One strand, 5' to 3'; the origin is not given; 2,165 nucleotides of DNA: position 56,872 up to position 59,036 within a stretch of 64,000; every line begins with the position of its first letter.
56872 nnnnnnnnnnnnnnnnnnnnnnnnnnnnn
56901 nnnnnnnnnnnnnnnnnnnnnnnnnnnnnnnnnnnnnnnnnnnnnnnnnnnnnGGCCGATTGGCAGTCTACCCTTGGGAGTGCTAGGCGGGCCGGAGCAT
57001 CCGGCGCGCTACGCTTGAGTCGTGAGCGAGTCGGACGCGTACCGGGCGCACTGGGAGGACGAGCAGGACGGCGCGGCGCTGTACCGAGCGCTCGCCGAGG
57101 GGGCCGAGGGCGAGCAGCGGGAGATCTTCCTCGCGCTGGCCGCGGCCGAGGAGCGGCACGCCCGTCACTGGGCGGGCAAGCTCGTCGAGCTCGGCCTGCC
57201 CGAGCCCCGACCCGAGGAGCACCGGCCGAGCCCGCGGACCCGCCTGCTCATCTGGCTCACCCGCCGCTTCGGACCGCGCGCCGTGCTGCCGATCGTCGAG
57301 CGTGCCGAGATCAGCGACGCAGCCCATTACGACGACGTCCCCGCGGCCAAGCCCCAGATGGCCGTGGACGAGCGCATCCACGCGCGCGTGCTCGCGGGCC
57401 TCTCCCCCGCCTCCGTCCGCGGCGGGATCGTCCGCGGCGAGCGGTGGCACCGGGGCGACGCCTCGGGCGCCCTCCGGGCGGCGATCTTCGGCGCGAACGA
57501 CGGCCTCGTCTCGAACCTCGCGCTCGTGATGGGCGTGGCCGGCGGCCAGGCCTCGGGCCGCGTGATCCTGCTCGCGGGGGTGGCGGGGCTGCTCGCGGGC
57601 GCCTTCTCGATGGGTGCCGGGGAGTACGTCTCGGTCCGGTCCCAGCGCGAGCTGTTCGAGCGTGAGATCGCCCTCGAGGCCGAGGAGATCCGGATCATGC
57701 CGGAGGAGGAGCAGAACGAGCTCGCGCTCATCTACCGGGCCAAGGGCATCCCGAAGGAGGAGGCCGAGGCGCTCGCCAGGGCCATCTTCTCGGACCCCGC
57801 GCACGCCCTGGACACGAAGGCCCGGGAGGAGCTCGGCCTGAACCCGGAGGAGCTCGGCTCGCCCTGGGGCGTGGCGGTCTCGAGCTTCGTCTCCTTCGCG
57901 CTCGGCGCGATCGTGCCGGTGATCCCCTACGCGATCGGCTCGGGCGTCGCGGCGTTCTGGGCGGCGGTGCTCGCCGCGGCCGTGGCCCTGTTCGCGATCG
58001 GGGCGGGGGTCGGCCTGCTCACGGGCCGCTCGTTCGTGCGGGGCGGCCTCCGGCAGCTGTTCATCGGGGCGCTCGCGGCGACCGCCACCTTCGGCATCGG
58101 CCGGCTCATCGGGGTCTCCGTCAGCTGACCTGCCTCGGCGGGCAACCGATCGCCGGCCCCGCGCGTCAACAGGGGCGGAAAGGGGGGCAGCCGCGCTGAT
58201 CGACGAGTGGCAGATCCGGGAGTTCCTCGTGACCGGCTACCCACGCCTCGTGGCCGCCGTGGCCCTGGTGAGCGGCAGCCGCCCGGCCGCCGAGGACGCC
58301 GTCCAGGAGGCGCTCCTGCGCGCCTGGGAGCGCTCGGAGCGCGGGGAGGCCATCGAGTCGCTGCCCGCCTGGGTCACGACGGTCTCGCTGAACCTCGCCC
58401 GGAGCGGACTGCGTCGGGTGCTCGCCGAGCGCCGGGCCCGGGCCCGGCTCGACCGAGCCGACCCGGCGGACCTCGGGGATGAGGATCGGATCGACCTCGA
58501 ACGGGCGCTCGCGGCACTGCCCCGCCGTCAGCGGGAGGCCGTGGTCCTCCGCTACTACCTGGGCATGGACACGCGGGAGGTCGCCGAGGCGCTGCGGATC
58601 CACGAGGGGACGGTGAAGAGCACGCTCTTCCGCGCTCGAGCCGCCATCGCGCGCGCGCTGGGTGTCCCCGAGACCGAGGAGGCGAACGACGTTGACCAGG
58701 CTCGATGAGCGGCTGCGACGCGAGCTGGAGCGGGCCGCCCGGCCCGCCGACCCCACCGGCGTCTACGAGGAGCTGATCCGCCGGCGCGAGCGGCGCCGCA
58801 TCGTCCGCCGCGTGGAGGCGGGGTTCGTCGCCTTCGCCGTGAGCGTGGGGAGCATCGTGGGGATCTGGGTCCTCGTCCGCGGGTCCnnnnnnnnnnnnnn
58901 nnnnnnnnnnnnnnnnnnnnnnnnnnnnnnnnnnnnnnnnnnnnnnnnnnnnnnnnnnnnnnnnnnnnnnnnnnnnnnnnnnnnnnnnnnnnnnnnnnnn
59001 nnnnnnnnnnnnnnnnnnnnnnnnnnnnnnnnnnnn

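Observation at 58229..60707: ECF sigma with an overlapping membrane anti-sigma-like gene bearing a TolB/PD40 propeller and an FG-GAP domain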

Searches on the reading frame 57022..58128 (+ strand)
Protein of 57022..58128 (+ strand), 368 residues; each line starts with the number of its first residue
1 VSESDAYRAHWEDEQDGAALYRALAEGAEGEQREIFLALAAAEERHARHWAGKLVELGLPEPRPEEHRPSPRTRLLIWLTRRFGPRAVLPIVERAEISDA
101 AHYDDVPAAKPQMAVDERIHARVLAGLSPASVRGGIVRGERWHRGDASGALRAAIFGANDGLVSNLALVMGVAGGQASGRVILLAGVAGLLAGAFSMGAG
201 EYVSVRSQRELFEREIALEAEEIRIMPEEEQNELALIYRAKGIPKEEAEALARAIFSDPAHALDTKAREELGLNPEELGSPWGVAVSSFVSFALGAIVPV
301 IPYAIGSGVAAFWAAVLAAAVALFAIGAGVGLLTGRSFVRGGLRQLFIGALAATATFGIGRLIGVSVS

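Call 5: search_protein_families(library=pfam, proteins=[window:57022-58128:+], max_evalue=0.1)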
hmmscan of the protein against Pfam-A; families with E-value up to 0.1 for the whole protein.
window:57022-58128:+ (368 aa): 2 families
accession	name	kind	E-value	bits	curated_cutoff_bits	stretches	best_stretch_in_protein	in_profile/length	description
PF01988.24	VIT1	-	6.9e-71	238.9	28.1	1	151-361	1-214/214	VIT family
PF02915.23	Rubrerythrin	-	3.2e-06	28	22.8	1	14-51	10-50/137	Rubrerythrin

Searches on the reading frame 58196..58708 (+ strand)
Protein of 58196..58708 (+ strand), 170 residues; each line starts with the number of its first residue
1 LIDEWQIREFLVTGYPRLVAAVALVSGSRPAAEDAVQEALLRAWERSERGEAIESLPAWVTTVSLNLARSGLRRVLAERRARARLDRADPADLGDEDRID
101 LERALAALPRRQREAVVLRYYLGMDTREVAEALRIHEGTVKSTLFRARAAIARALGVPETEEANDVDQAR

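Call 5: search_protein_families(library=pfam, proteins=[window:58196-58708:+], max_evalue=0.1)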
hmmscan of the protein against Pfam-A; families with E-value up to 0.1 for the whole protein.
window:58196-58708:+ (170 aa): 10 families
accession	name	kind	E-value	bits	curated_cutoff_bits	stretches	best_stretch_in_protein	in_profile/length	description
PF08281.18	Sigma70_r4_2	-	2.2e-18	66.1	25.7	1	100-150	3-53/54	Sigma-70, region 4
PF04545.22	Sigma70_r4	-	4.8e-09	36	24.1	1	104-150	1-47/50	Sigma-70, region 4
PF04542.20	Sigma70_r2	-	8.7e-09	35.5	24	1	13-74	3-67/71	Sigma-70 region 2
PF13384.12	HTH_23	-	3.1e-05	24.1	24.6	1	110-142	3-36/50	Homeodomain-like domain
PF07638.17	Sigma70_ECF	-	0.00011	22.6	21.1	1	95-155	120-183/185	ECF sigma factor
PF00196.25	GerE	-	0.0038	17.3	23.5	1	112-142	5-36/57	Bacterial regulatory proteins, luxR family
PF06530.18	Phage_antitermQ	-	0.0069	16.8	26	1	95-155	47-110/118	Phage antitermination protein Q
PF02001.22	DUF134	-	0.026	15.5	27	1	112-155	39-82/98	Protein of unknown function DUF134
PF06565.18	DM10_dom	-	0.042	14.1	23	1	112-153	28-68/105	DM10 domain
PF22943.2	HTH_68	-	0.086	12.9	27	0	113-141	8-35/45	Putative helix-turn-helix domain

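Call 6: search_protein_families(library=ncbifam, proteins=[window:58196-58708:+], max_evalue=0.1)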
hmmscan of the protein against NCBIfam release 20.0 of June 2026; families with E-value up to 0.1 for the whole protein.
window:58196-58708:+ (170 aa): 94 families (the best 25 are shown)
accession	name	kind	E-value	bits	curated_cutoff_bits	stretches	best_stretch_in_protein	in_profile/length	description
TIGR02983.1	SigE-fam_strep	subfamily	1.3e-31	109.6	141.55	1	6-155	7-158/162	SigE family RNA polymerase sigma factor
TIGR02937.1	sigma70-ECF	superfamily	5.8e-22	78.1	42.9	1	8-155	3-165/165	sigma-70 family RNA polymerase sigma factor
NF058625.1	sigma_PG0214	equivalog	3.5e-20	72.4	130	1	18-155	17-161/170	GFO_1088 family ECF-type sigma factor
NF007227.0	PRK09645.1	subfamily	4.5e-20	72.3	202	1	21-155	30-170/177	sigma-70 family RNA polymerase sigma factor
NF004113.0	PRK05602.1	equivalog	6.1e-19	68.5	208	1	7-157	47-203/211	RNA polymerase sigma factor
NF007225.0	PRK09643.1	equivalog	5.1e-17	62.2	190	1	15-164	37-191/204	RNA polymerase sigma factor SigM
NF009176.0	PRK12524.1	equivalog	1.4e-16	60.9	264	1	15-156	36-185/196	RNA polymerase sigma factor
NF009192.0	PRK12540.1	equivalog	2.9e-16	59.6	307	1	7-163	7-167/182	RNA polymerase sigma factor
TIGR02960.1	SigX5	hypoth_equivalog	3.6e-16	59.3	264.75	2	104-162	139-197/322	RNA polymerase sigma-70 factor, TIGR02960 family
NF006550.0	PRK09047.1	equivalog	6.5e-16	58.4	173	1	100-155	132-187/194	RNA polymerase sigma factor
NF009199.0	PRK12547.1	subfamily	7.8e-16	58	219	1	10-161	11-166/184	RNA polymerase sigma factor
TIGR02985.1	Sig70_bacteroi1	subfamily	2.4e-15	57.1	126.4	1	10-154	6-161/162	RNA polymerase sigma-70 factor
NF006089.0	PRK08241.1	subfamily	2.6e-15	56.4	240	2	103-158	152-203/343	RNA polymerase subunit sigma-70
TIGR02989.1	Sig-70_gvs1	subfamily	2.8e-15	56.6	124.55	1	15-152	11-155/158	RNA polymerase sigma-70 factor, Rhodopirellula/Verrucomicrobium family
NF008888.0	PRK11922.1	equivalog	4.2e-15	56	204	1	31-155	56-196/231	RNA polymerase sigma factor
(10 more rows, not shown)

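Call 42: search_solved_structures(query=window:58196-58708:+, max_evalue=0.001)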
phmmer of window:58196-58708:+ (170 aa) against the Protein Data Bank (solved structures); distinct sequences matched with E-value up to 0.001: 18.
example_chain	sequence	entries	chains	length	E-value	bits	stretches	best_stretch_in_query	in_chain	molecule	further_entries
6dv9_F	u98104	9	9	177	7.2e-12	48.8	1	25-152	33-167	ECF RNA polymerase sigma factor SigL | RNA polymerase sigma factor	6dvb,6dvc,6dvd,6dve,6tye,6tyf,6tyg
5uxx_A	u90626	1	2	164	2.5e-11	47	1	11-155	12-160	RNA polymerase sigma factor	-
7qh5_A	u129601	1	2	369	4.7e-09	39.6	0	25-86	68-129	RNA polymerase sigma factor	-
8z6g_B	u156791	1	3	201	1.1e-08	38.5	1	29-158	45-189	RNA polymerase sigma factor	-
9m9d_F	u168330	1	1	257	1.2e-08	38.3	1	22-156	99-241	ECF RNA polymerase sigma factor SigE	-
9m9e_F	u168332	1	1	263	1.3e-08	38.2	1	22-156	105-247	ECF RNA polymerase sigma factor SigE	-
9m98_F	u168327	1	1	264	1.3e-08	38.2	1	22-156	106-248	ECF RNA polymerase sigma factor SigE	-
6in7_B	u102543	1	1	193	1.5e-08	38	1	29-156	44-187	RNA polymerase sigma-H factor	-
1or7_A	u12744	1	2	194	3.7e-07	33.5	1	10-152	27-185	RNA polymerase sigma-E factor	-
6jbq_F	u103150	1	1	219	5.9e-07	32.8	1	10-152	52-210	ECF RNA polymerase sigma-E factor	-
5wuq_A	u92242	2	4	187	3.9e-06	30.2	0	101-155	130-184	ECF RNA polymerase sigma factor SigW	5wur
6jcy_F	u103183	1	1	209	5.7e-06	29.6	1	29-152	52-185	ECF RNA polymerase sigma factor SigH,ECF RNA polymerase sigma factor SigE,ECF RNA polymera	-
2q1z_A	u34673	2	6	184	5.9e-06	29.6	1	21-145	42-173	RpoE, ECF SigE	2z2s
6dxo_A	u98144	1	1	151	2.3e-05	27.7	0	104-155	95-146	RNA polymerase ECF-subfamily sigma factor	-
4nqw_A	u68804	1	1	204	2.4e-05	27.6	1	17-155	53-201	ECF RNA polymerase sigma factor SigK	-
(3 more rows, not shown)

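Call 49: find_homologous_proteins(query=window:58196-58708:+, max_evalue=1e-10)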
Query window:58196-58708:+ (170 aa): 2111 proteins with E <= 1e-10 among 8000 candidates; the best 120 are listed.
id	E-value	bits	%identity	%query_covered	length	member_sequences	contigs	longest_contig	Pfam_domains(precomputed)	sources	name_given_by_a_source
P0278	2.4e-89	315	99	94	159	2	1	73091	PF13384.13,PF04545.23,PF04542.21,PF08281.19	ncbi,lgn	-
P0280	1.0e-86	307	90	100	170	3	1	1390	PF04545.23,PF04542.21,PF08281.19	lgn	-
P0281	3.7e-86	305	96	94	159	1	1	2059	PF04545.23,PF04542.21,PF08281.19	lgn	-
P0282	1.1e-77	277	89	94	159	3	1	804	PF07638.18,PF04545.23,PF04542.21,PF08281.19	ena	-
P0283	4.2e-77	275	89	94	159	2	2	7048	PF04545.23,PF04542.21,PF08281.19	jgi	jgi:RNA polymerase sigma-70 factor (ECF subfamily)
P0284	7.7e-77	274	88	94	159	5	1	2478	PF04545.23,PF04542.21,PF08281.19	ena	-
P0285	1.2e-75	271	86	94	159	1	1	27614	PF07638.18,PF04545.23,PF04542.21,PF08281.19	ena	-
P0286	4.4e-75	269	82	100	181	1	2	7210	PF04545.23,PF04542.21,PF08281.19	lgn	-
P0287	5.5e-73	262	88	89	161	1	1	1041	PF04545.23,PF04542.21,PF08281.19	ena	-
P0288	4.1e-72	259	81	100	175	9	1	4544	PF04545.23,PF04542.21,PF08281.19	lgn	-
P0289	4.1e-71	256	89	88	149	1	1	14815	PF04545.23,PF04542.21,PF08281.19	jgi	jgi:RNA polymerase sigma-70 factor (ECF subfamily)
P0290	6.8e-71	255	89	86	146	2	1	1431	PF04545.23,PF04542.21,PF08281.19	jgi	jgi:RNA polymerase sigma-70 factor (ECF subfamily)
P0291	1.3e-70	254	78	97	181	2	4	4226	PF04545.23,PF04542.21,PF08281.19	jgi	jgi:RNA polymerase sigma-70 factor (ECF subfamily)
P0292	2.0e-70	254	82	85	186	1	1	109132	PF04545.23,PF04542.21,PF08281.19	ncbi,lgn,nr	ncbi:MAG: RNA polymerase sigma subunit ECF family protein [Actinomycetota bacterium]|nr:MAG: RNA pol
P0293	9.6e-70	251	88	86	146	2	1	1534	PF04545.23,PF04542.21,PF08281.19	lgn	-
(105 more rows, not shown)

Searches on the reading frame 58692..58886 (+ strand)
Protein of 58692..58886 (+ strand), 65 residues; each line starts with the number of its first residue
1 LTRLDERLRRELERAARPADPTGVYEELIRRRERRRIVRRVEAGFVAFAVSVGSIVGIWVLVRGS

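Call 37: find_homologous_proteins(query=A4, max_evalue=0.001)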
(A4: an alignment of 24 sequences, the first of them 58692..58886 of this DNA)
Query A4 (24 sequences) (65 aa, profile of the alignment): 13 proteins with E <= 0.001 among 8000 candidates.
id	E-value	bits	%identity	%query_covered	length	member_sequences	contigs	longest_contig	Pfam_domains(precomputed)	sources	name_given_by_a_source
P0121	1.0e-28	117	72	92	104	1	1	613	PF11249.14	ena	-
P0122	1.4e-28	116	72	92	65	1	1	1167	-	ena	-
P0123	1.8e-28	116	92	20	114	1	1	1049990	-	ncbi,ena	-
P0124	6.0e-28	114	67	92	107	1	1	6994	-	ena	-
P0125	6.6e-27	111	70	92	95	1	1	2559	-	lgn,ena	-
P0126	5.8e-26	108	65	97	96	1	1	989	-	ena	-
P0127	1.1e-25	107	65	92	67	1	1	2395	-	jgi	jgi:hypothetical protein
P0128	2.7e-23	100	60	92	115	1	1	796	-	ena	-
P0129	3.8e-23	99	68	86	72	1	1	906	-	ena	-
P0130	4.4e-22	96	49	94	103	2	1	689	-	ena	-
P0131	3.3e-14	70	84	38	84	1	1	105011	-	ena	-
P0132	2.2e-13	68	57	83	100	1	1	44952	-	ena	-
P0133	3.1e-13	67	77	40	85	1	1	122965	-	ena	-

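Call 44: search_protein_families(library=pfam, alignment_id=A4, max_evalue=10)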
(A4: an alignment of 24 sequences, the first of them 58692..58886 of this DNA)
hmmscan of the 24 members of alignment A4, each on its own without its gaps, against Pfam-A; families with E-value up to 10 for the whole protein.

A. member 1, window:58692-58886:+ (65 aa): 0 families

B. families by the number of members that match (of 24 scanned): 8 families
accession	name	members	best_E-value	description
PF17258.7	DUF5324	2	0.21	Family of unknown function (DUF5324)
PF25587.1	Rv2743c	1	0.03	Rv2743c family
PF00482.28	T2SSF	1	0.032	Type II secretion system (T2SS), protein F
PF02602.20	HEM4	1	0.043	Uroporphyrinogen-III synthase HemD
PF11239.13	DUF3040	1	0.051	Protein of unknown function (DUF3040)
PF11159.13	DUF2939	1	0.051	Protein of unknown function (DUF2939)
PF06961.18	DUF1294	1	0.061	Protein of unknown function (DUF1294)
PF17840.6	Tugs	1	0.31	Tethering Ubl4a to BAGS domain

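Call 76: search_solved_structures(query=A4, max_evalue=10)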
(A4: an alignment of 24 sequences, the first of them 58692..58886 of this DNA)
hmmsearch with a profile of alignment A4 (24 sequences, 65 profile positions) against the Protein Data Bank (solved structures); distinct sequences matched with E-value up to 10: 8.
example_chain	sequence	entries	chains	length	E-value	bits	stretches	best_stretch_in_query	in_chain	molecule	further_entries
7pp2_A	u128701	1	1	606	0.062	16.6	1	1-30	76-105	Exocyst subunit Exo70 family protein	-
7rkc_A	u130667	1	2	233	0.17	15.2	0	6-30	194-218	D_3_633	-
9l2r_A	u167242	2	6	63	0.17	15.2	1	32-62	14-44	Viral responsive protein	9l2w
9wcx_U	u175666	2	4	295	0.37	14.1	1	30-57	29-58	Cytochrome bc1 complex cytochrome c subunit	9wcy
21fn_A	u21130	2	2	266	0.89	12.9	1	11-33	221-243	HMW-PAHs dihydrodiol dehydrogenase PahB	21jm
5iky_A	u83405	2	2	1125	1.3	12.4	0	3-29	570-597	Oxalate biosynthetic component 1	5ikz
8tm9_A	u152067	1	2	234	1.9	11.9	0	6-30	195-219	D_3_633_8x peptide bound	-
8tlp_A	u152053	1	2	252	2.4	11.5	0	6-30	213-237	D_3_633_8x, no peptide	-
